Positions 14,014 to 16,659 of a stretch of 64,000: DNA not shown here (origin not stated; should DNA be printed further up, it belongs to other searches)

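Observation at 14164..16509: Unusual tripartite redox protein: flavoprotein disulfide-oxidoreductase-like domain fused to a Trp-rich membrane domain and a NapH-type polyferredoxin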

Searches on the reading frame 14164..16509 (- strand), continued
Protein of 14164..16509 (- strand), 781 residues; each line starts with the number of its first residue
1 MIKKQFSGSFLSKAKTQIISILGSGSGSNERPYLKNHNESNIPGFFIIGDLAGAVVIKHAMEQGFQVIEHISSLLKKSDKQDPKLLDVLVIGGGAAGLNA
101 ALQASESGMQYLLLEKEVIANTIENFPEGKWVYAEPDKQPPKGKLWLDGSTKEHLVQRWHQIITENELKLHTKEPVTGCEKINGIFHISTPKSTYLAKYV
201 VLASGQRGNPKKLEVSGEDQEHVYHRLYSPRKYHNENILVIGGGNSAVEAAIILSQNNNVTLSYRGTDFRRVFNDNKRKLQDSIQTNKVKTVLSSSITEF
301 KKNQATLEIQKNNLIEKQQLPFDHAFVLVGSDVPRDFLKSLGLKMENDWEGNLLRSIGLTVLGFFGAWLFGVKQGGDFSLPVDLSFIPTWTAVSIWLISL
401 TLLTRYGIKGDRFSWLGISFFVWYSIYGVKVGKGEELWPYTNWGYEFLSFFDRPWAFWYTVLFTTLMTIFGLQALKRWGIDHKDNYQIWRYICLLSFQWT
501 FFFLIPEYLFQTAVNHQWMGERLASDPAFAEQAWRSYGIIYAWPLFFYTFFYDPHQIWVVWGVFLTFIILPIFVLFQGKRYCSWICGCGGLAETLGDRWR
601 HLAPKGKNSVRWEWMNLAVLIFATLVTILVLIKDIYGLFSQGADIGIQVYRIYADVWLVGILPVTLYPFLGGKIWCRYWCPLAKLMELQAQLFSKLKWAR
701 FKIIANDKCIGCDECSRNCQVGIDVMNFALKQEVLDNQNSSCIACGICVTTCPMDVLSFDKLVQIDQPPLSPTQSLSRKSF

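Call 59: predict_structure(alignment_id=A3)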
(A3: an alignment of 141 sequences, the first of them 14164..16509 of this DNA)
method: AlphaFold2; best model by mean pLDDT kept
length: 781 residues; sequences in the alignment: 141
mean_pLDDT: 92.5   pTM: 0.89
mean pLDDT of the five models: 92.5, 91.4, 91.1, 91.0, 91.0
residues with pLDDT >= 90: 649; 70-90: 100; 50-70: 14; < 50: 18
segments of 3 or more residues with pLDDT < 50: 765-767, 769-781
pLDDT, mean of each block of 10 residues (from residue 1): 63 91 81 96 97 94 98 85 94 97 97 96 89 88 95 96 98 97 98 98 91 97 93 97 95 97 96 93 98 98 97 96 97 94 94 97 98 92 94 98 97 97 97 94 96 94 97 97 96 97 94 94 90 87 87 86 96 96 94 95 91 95 92 79 84 93 95 93 96 95 93 94 94 93 96 93 55 41 32
secondary structure, 60 per line:
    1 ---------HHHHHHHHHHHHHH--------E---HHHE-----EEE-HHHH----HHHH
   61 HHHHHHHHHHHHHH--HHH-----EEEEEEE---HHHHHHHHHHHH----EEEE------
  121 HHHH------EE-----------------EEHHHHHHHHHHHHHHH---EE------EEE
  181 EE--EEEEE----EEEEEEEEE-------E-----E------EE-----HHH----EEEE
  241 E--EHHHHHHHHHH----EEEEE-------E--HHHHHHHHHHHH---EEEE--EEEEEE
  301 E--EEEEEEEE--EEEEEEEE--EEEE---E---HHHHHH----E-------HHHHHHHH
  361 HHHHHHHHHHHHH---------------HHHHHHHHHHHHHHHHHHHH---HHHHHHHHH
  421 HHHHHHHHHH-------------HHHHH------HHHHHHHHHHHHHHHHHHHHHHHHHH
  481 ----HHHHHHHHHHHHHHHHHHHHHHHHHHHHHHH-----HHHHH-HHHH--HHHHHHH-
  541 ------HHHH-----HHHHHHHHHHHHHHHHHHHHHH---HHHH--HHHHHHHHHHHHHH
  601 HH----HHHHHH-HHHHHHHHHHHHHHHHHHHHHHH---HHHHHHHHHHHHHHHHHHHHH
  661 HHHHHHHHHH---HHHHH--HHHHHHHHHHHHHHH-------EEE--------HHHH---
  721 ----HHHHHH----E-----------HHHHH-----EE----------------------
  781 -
elements in order (helices of 4 or more, strands of 3 or more residues): H10-23 E45-47 H49-52 H57-74 E85-91 H95-106 E111-114 H121-124 H152-166 E178-182 E185-189 E194-202 E237-241 H245-254 E259-263 H274-285 E289-292 E295-301 E304-311 E314-321 E324-327 H335-340 H353-373 H389-408 H412-430 H444-448 H455-480 H485-515 H521-525 H527-530 H533-539 H547-550 H556-577 H581-584 H587-602 H607-612 H614-636 H640-670 H674-678 H681-695 E703-705 H714-717 H725-730 H747-751

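Call 74: search_protein_families(library=pfam, proteins=[P0226, P0217, P0235, P0232, P0216, P0187, P0209, P0240, P0269], max_evalue=0.0001)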
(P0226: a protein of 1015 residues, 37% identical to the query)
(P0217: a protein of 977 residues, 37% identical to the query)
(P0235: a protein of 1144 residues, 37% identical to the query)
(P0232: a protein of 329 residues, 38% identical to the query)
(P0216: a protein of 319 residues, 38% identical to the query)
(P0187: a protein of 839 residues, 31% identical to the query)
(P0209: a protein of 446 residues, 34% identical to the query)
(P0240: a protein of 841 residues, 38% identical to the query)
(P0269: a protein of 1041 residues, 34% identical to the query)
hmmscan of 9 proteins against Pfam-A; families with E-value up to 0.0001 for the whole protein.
P0226 (1015 aa): 16 families
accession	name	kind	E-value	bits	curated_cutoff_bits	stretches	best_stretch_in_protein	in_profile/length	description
PF13738.12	Pyr_redox_3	-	5.3e-45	154.4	30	1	744-1001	1-284/305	Pyridine nucleotide-disulphide oxidoreductase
PF00498.31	FHA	-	1.6e-34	118.6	20.7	2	27-87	3-67/67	FHA domain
PF07992.20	Pyr_redox_2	-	4.8e-27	95.6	26.1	1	741-1001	1-254/291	Pyridine nucleotide-disulphide oxidoreductase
PF16697.10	Yop-YscD_cpl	-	2.1e-20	73.2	33.2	2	17-95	11-92/94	Inner membrane component of T3SS, cytoplasmic domain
PF00070.33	Pyr_redox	-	1.2e-10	42.2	22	1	892-961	1-70/82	Pyridine nucleotide-disulphide oxidoreductase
PF03486.20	HI0933_like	-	1.6e-09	38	50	0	798-874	99-176/244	HI0933-like protein Rossmann domain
PF00037.32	Fer4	-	1.5e-08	34.5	21.1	1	620-642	1-23/24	4Fe-4S binding domain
PF13237.11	Fer4_10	-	3.2e-08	33.8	25.5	1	620-668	2-53/53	4Fe-4S dicluster domain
PF12797.12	Fer4_2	-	1.2e-06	28.5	24.5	1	620-639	3-22/22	4Fe-4S binding domain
PF12838.12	Fer4_7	-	1.7e-06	28.9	27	1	627-671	2-52/52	4Fe-4S dicluster domain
PF14522.11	Cytochrome_C7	-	2.4e-06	27.7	24.8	0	317-394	11-66/67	Cytochrome c7 and related cytochrome c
PF12831.13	FAD_oxidored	-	6.6e-06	26.1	27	0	742-771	1-30/416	FAD dependent oxidoreductase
PF13187.11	Fer4_9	-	7.5e-06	26.3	27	1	626-672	1-52/52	4Fe-4S dicluster domain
PF12837.12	Fer4_6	-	7.7e-06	26.1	25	1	620-642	2-24/24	4Fe-4S binding domain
PF14697.11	Fer4_21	-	3.5e-05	24.3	35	1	621-673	2-58/59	4Fe-4S dicluster domain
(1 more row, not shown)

P0217 (977 aa): 19 families
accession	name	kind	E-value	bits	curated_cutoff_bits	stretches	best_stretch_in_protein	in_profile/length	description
PF13738.12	Pyr_redox_3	-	3.6e-45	155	30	1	351-607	1-282/305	Pyridine nucleotide-disulphide oxidoreductase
PF07992.20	Pyr_redox_2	-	1.3e-27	97.5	26.1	1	349-609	2-254/291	Pyridine nucleotide-disulphide oxidoreductase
PF03486.20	HI0933_like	-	1.4e-13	51.3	50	1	404-474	98-169/244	HI0933-like protein Rossmann domain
PF01266.30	DAO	-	1.1e-09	38.8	27.9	1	422-494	156-234/353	FAD dependent oxidoreductase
PF00037.32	Fer4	-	1.4e-09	37.7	21.1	1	257-279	2-24/24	4Fe-4S binding domain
PF14697.11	Fer4_21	-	1.9e-09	37.9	35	1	233-280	7-59/59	4Fe-4S dicluster domain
PF12838.12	Fer4_7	-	2.4e-09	38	27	1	231-277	2-52/52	4Fe-4S dicluster domain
PF12837.12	Fer4_6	-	5.7e-09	36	25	1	256-278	2-24/24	4Fe-4S binding domain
PF13237.11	Fer4_10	-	3.4e-08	33.7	25.5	0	256-281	2-31/53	4Fe-4S dicluster domain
PF13187.11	Fer4_9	-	6.7e-08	32.9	27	0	230-278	1-52/52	4Fe-4S dicluster domain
PF00070.33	Pyr_redox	-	1.3e-07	32.4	22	0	502-567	3-68/82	Pyridine nucleotide-disulphide oxidoreductase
PF01134.28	GIDA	-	2.3e-07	30.6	22.1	0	349-376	1-28/391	Glucose inhibited division protein A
PF00027.35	cNMP_binding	-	8.9e-07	29.2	27.5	1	40-143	2-88/89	Cyclic nucleotide-binding domain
PF00890.30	FAD_binding_2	-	1e-06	28.7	20.4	1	349-381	1-33/414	FAD binding domain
PF13434.12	Lys_Orn_oxgnase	-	5.6e-06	26.2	21.3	0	437-534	117-225/339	L-lysine 6-monooxygenase/L-ornithine 5-monooxygenase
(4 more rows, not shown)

P0235 (1144 aa): 14 families
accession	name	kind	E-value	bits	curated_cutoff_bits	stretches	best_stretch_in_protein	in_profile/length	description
PF13738.12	Pyr_redox_3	-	3.6e-44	151.7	30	1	172-443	2-296/305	Pyridine nucleotide-disulphide oxidoreductase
PF07992.20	Pyr_redox_2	-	4.7e-24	85.8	26.1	1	169-428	2-254/291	Pyridine nucleotide-disulphide oxidoreductase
PF13424.12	TPR_12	-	3.6e-11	43.5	30.1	2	808-876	4-74/77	Tetratricopeptide repeat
PF00070.33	Pyr_redox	-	2.2e-10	41.3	22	1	319-387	1-69/82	Pyridine nucleotide-disulphide oxidoreductase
PF13237.11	Fer4_10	-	1.8e-08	34.6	25.5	1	52-100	2-53/53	4Fe-4S dicluster domain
PF03486.20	HI0933_like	-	5e-08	33.1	50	0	169-201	2-34/244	HI0933-like protein Rossmann domain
PF12797.12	Fer4_2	-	2.8e-07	30.5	24.5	0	52-71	3-22/22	4Fe-4S binding domain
PF12838.12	Fer4_7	-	7e-07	30.1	27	1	59-103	2-52/52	4Fe-4S dicluster domain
PF13450.12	NAD_binding_8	-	2.4e-06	28.1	21.9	1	172-220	1-50/68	NAD(P)-binding Rossmann-like domain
PF00037.32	Fer4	-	3.7e-06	27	21.1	0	83-105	2-24/24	4Fe-4S binding domain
PF14697.11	Fer4_21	-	6.8e-06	26.6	35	1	54-106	3-59/59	4Fe-4S dicluster domain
PF01946.23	Thi4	-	2.5e-05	24.1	26.2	0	168-203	18-55/235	Thi4 family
PF12837.12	Fer4_6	-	4.4e-05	23.7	25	0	82-104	2-24/24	4Fe-4S binding domain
PF12831.13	FAD_oxidored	-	8.3e-05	22.5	27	0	169-203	1-36/416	FAD dependent oxidoreductase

P0232 (329 aa): 12 families
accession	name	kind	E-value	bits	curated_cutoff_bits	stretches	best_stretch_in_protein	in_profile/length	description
PF13738.12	Pyr_redox_3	-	6.9e-45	154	30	1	70-321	2-281/305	Pyridine nucleotide-disulphide oxidoreductase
PF07992.20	Pyr_redox_2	-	4e-34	118.8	26.1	1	66-321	1-251/291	Pyridine nucleotide-disulphide oxidoreductase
PF03486.20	HI0933_like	-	8.7e-14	52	50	2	131-194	107-171/244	HI0933-like protein Rossmann domain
PF00070.33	Pyr_redox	-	3.7e-10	40.6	22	1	217-285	1-71/82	Pyridine nucleotide-disulphide oxidoreductase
PF00890.30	FAD_binding_2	-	1.2e-08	35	20.4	1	67-100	1-34/414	FAD binding domain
PF01266.30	DAO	-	2.7e-08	34.2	27.9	0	67-98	1-32/353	FAD dependent oxidoreductase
PF13434.12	Lys_Orn_oxgnase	-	3e-08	33.6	21.3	0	151-250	113-226/339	L-lysine 6-monooxygenase/L-ornithine 5-monooxygenase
PF01134.28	GIDA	-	1e-07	31.8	22.1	0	67-117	1-49/391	Glucose inhibited division protein A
PF00743.25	FMO-like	-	9.2e-06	24.8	22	0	205-249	171-218/532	Flavin-binding monooxygenase-like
PF12831.13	FAD_oxidored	-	1.2e-05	25.2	27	1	67-98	1-32/416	FAD dependent oxidoreductase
PF13450.12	NAD_binding_8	-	2.3e-05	25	21.9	1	70-97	1-28/68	NAD(P)-binding Rossmann-like domain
PF01946.23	Thi4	-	8e-05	22.4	26.2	0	64-97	16-50/235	Thi4 family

P0216 (319 aa): 11 families
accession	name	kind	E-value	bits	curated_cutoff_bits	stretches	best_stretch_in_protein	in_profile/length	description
PF13738.12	Pyr_redox_3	-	8.5e-48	163.6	30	1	53-308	1-281/305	Pyridine nucleotide-disulphide oxidoreductase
PF07992.20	Pyr_redox_2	-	3.6e-31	109.1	26.1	1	50-308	1-251/291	Pyridine nucleotide-disulphide oxidoreductase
PF03486.20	HI0933_like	-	4.3e-14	53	50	1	112-182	103-174/244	HI0933-like protein Rossmann domain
PF01266.30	DAO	-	1.7e-11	44.7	27.9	0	51-84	1-35/353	FAD dependent oxidoreductase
PF00070.33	Pyr_redox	-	7.6e-11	42.8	22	1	202-272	1-71/82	Pyridine nucleotide-disulphide oxidoreductase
PF01946.23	Thi4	-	2.3e-07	30.8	26.2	0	50-81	18-50/235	Thi4 family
PF00890.30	FAD_binding_2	-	3.8e-07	30.1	20.4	1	51-83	1-33/414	FAD binding domain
PF12831.13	FAD_oxidored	-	1.3e-06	28.5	27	1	51-82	1-32/416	FAD dependent oxidoreductase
PF13450.12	NAD_binding_8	-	6.6e-06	26.8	21.9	0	54-84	1-31/68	NAD(P)-binding Rossmann-like domain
PF13434.12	Lys_Orn_oxgnase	-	8.6e-06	25.5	21.3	0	149-237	130-226/339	L-lysine 6-monooxygenase/L-ornithine 5-monooxygenase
PF01134.28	GIDA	-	1.6e-05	24.6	22.1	0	51-79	1-29/391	Glucose inhibited division protein A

P0187 (839 aa): 14 families
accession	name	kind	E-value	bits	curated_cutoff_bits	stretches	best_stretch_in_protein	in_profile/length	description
PF13738.12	Pyr_redox_3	-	1.2e-39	136.9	30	1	198-452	1-281/305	Pyridine nucleotide-disulphide oxidoreductase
PF07992.20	Pyr_redox_2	-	1.4e-25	90.8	26.1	1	196-453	2-252/291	Pyridine nucleotide-disulphide oxidoreductase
PF14697.11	Fer4_21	-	1.1e-07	32.3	35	1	756-806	4-57/59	4Fe-4S dicluster domain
PF12838.12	Fer4_7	-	2.9e-07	31.3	27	0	791-811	2-22/52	4Fe-4S dicluster domain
PF13237.11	Fer4_10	-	6.3e-07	29.7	25.5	1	753-802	2-53/53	4Fe-4S dicluster domain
PF00037.32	Fer4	-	7.5e-07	29.2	21.1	1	789-807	6-24/24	4Fe-4S binding domain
PF12801.12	Fer4_5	-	9.8e-07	29.1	22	0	711-747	3-39/48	4Fe-4S binding domain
PF12837.12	Fer4_6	-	2e-06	27.9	25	0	753-773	2-22/24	4Fe-4S binding domain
PF00070.33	Pyr_redox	-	2.1e-06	28.6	22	0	347-413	1-69/82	Pyridine nucleotide-disulphide oxidoreductase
PF01266.30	DAO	-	2.3e-06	27.8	27.9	0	196-228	1-34/353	FAD dependent oxidoreductase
PF03486.20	HI0933_like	-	3.1e-06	27.2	50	0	196-227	2-33/244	HI0933-like protein Rossmann domain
PF12831.13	FAD_oxidored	-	6e-06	26.2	27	0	196-228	1-33/416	FAD dependent oxidoreductase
PF00890.30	FAD_binding_2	-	6.8e-06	26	20.4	0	196-226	1-31/414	FAD binding domain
PF13187.11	Fer4_9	-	1.1e-05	25.8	27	1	759-805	1-51/52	4Fe-4S dicluster domain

P0209 (446 aa): 13 families
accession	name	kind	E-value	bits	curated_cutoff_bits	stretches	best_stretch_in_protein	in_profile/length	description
PF13738.12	Pyr_redox_3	-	7.9e-46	157.1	30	1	181-435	1-283/305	Pyridine nucleotide-disulphide oxidoreductase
PF07992.20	Pyr_redox_2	-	2e-28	100.1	26.1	1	178-433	1-251/291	Pyridine nucleotide-disulphide oxidoreductase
PF03486.20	HI0933_like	-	3e-13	50.2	50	0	235-302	99-168/244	HI0933-like protein Rossmann domain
PF13237.11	Fer4_10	-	8.1e-11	42.1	25.5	1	60-109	2-53/53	4Fe-4S dicluster domain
PF12797.12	Fer4_2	-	6.4e-10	38.8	24.5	0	60-79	3-22/22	4Fe-4S binding domain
PF00070.33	Pyr_redox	-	1.1e-09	39.1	22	1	329-398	1-72/82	Pyridine nucleotide-disulphide oxidoreductase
PF12837.12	Fer4_6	-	1e-08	35.1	25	0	60-79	2-21/24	4Fe-4S binding domain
PF14697.11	Fer4_21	-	3.7e-08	33.8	35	1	61-115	2-59/59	4Fe-4S dicluster domain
PF00037.32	Fer4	-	4.1e-08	33.1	21.1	0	92-114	2-24/24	4Fe-4S binding domain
PF12838.12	Fer4_7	-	5.5e-08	33.6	27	1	67-112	2-52/52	4Fe-4S dicluster domain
PF01134.28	GIDA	-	1e-06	28.6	22.1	0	179-206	1-28/391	Glucose inhibited division protein A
PF01946.23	Thi4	-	1.9e-05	24.4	26.2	0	176-228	16-72/235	Thi4 family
PF12831.13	FAD_oxidored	-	4.6e-05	23.3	27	0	179-215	1-38/416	FAD dependent oxidoreductase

P0240 (841 aa): 13 families
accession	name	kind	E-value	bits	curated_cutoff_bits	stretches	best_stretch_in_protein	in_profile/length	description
PF13738.12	Pyr_redox_3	-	7.2e-41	140.8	30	1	574-825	1-276/305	Pyridine nucleotide-disulphide oxidoreductase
PF07992.20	Pyr_redox_2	-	3e-25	89.7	26.1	1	571-831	1-251/291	Pyridine nucleotide-disulphide oxidoreductase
PF03486.20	HI0933_like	-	1.1e-10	41.8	50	0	572-602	2-32/244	HI0933-like protein Rossmann domain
PF01134.28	GIDA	-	1.1e-07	31.7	22.1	0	572-601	1-30/391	Glucose inhibited division protein A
PF02085.21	Cytochrom_CIII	-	1.7e-07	32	22.9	0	212-293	17-91/101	Class III cytochrome C family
PF14522.11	Cytochrome_C7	-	3.6e-06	27.1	24.8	0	302-362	1-67/67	Cytochrome c7 and related cytochrome c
PF01946.23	Thi4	-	4.4e-06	26.5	26.2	0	571-602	18-50/235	Thi4 family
PF12838.12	Fer4_7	-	5.6e-06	27.2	27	1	456-505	2-52/52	4Fe-4S dicluster domain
PF14697.11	Fer4_21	-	2.9e-05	24.5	35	1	451-507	3-58/59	4Fe-4S dicluster domain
PF00070.33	Pyr_redox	-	3.1e-05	24.8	22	0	724-794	1-71/82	Pyridine nucleotide-disulphide oxidoreductase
PF13434.12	Lys_Orn_oxgnase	-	3.3e-05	23.6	21.3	0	652-762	107-229/339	L-lysine 6-monooxygenase/L-ornithine 5-monooxygenase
PF13237.11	Fer4_10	-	4.3e-05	23.8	25.5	1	450-502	3-53/53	4Fe-4S dicluster domain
PF12831.13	FAD_oxidored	-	5.3e-05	23.1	27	0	572-603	1-32/416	FAD dependent oxidoreductase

P0269 (1041 aa): 18 families
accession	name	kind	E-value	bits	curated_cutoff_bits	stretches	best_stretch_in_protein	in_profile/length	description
PF13738.12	Pyr_redox_3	-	7.4e-38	130.9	30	1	213-470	1-284/305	Pyridine nucleotide-disulphide oxidoreductase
PF07992.20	Pyr_redox_2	-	2e-26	93.6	26.1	1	210-467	1-251/291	Pyridine nucleotide-disulphide oxidoreductase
PF14522.11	Cytochrome_C7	-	1.1e-21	76.9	24.8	1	596-652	13-66/67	Cytochrome c7 and related cytochrome c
PF14537.11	Cytochrom_c3_2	-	6.7e-18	65.4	25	0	511-564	7-68/79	Cytochrome c3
PF02085.21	Cytochrom_CIII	-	4.7e-11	43.4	22.9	0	503-564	27-86/101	Class III cytochrome C family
PF03486.20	HI0933_like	-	5.7e-11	42.8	50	0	211-241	2-32/244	HI0933-like protein Rossmann domain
PF00890.30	FAD_binding_2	-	2.7e-08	33.9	20.4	1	211-242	1-32/414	FAD binding domain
PF13237.11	Fer4_10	-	6.2e-08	32.9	25.5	1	92-137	5-53/53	4Fe-4S dicluster domain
PF00070.33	Pyr_redox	-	6.8e-08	33.4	22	0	362-430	2-70/82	Pyridine nucleotide-disulphide oxidoreductase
PF14697.11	Fer4_21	-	2.2e-07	31.3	35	1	89-142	1-58/59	4Fe-4S dicluster domain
PF12838.12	Fer4_7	-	6e-07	30.3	27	1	96-140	2-52/52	4Fe-4S dicluster domain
PF01266.30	DAO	-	4e-06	27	27.9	0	211-242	1-33/353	FAD dependent oxidoreductase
PF01946.23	Thi4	-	6.9e-06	25.9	26.2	0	210-240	18-49/235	Thi4 family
PF12797.12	Fer4_2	-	7.9e-06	25.9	24.5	0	90-108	4-22/22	4Fe-4S binding domain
PF01593.30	Amino_oxidase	-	1.1e-05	25.4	19.8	0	282-328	210-254/443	Flavin containing amine oxidoreductase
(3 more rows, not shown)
